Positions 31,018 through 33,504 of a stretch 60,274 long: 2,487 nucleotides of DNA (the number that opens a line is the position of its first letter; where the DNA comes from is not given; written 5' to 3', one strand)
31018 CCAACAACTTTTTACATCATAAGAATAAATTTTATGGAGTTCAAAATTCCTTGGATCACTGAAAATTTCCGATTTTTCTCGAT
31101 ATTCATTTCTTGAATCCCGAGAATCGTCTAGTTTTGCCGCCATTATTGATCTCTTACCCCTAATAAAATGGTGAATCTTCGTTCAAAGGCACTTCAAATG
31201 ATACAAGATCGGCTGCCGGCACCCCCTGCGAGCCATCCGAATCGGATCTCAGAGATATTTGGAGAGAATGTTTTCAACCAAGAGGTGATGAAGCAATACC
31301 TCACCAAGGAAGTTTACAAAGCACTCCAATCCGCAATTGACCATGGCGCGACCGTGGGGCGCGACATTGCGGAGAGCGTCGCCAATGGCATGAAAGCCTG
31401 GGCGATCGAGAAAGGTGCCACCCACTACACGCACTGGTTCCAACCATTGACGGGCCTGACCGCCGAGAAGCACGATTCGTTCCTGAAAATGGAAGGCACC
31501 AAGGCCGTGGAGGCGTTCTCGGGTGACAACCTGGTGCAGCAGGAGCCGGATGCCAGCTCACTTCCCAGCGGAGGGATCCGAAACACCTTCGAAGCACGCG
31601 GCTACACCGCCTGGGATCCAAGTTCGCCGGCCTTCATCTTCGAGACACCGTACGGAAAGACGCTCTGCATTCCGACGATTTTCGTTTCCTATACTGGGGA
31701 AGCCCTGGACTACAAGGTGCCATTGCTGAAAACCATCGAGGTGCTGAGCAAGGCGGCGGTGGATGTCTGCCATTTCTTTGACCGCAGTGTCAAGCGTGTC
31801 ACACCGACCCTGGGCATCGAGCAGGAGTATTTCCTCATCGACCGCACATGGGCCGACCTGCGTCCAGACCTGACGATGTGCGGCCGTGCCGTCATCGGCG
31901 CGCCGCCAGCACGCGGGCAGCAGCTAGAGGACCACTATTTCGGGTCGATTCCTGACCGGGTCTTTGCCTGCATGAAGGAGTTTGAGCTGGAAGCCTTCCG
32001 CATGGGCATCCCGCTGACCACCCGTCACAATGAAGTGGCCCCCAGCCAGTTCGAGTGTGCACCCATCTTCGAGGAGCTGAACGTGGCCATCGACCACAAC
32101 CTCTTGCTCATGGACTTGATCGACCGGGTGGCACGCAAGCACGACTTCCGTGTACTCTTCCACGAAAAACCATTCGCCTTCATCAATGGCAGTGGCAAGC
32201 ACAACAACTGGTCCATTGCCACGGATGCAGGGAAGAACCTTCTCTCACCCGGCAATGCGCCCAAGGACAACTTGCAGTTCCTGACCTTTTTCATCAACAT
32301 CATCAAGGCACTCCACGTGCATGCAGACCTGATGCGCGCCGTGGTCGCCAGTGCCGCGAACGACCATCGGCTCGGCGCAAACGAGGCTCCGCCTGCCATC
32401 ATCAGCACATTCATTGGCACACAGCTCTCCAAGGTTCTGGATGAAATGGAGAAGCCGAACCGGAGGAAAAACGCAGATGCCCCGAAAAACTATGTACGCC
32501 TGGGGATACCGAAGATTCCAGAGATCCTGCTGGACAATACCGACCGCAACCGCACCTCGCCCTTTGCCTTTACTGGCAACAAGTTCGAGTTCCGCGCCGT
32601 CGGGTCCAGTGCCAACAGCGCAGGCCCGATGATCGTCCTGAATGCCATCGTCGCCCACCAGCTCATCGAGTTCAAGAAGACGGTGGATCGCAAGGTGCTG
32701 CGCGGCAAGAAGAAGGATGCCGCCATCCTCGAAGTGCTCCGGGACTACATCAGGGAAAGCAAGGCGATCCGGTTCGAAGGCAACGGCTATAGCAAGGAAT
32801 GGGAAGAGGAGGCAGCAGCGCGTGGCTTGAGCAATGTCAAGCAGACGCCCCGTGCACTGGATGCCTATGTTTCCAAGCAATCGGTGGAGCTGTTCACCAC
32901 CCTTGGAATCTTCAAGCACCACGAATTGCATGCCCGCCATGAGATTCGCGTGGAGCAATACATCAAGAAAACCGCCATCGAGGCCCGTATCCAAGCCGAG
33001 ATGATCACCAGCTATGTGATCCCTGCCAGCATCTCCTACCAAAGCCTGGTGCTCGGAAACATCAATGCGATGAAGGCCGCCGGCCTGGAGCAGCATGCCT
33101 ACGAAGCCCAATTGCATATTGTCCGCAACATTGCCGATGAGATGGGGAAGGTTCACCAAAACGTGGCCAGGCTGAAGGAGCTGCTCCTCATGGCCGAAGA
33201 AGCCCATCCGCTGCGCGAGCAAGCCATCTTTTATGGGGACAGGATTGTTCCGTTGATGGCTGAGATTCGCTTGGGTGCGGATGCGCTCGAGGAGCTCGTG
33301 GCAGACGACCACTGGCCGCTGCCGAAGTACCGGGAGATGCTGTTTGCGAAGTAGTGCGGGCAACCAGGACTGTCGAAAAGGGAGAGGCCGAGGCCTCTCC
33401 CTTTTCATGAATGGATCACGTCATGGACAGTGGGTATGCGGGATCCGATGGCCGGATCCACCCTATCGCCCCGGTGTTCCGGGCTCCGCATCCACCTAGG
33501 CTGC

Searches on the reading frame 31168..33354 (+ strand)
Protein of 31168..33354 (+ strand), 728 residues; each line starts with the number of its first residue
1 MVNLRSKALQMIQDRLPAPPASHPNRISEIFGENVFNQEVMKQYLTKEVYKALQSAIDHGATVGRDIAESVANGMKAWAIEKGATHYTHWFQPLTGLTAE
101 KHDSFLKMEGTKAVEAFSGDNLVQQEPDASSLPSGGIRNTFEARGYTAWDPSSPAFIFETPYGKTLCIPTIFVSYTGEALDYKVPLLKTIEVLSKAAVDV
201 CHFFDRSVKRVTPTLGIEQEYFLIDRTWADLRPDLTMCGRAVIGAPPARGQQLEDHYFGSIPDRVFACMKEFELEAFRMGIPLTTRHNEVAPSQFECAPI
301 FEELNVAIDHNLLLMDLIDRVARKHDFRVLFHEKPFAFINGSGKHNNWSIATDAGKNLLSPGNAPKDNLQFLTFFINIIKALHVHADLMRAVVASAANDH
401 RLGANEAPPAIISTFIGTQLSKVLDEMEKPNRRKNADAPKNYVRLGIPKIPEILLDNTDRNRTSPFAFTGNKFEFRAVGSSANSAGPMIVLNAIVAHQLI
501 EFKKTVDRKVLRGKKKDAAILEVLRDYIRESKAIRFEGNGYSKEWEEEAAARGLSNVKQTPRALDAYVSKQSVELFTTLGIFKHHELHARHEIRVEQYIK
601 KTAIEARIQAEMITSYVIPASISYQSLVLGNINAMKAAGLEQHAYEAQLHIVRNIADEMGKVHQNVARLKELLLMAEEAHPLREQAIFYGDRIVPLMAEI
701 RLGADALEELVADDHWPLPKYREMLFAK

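Call 57: search_protein_families(library=pfam, proteins=[window:31168-33354:+], max_evalue=0.00001)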
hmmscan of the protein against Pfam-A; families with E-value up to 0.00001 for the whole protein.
window:31168-33354:+ (728 aa): 3 families
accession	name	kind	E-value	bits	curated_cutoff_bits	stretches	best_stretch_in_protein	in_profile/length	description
PF12437.13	GSIII_N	-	3.8e-76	254.6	25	1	28-188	2-159/160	Glutamine synthetase type III N terminal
PF18318.6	Gln-synt_C-ter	-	1e-40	138.6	22.7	1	519-636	1-118/118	Glutamine synthetase C-terminal domain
PF00120.29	Gln-synt_C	-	1.4e-17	64.2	24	1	211-398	20-200/344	Glutamine synthetase, catalytic domain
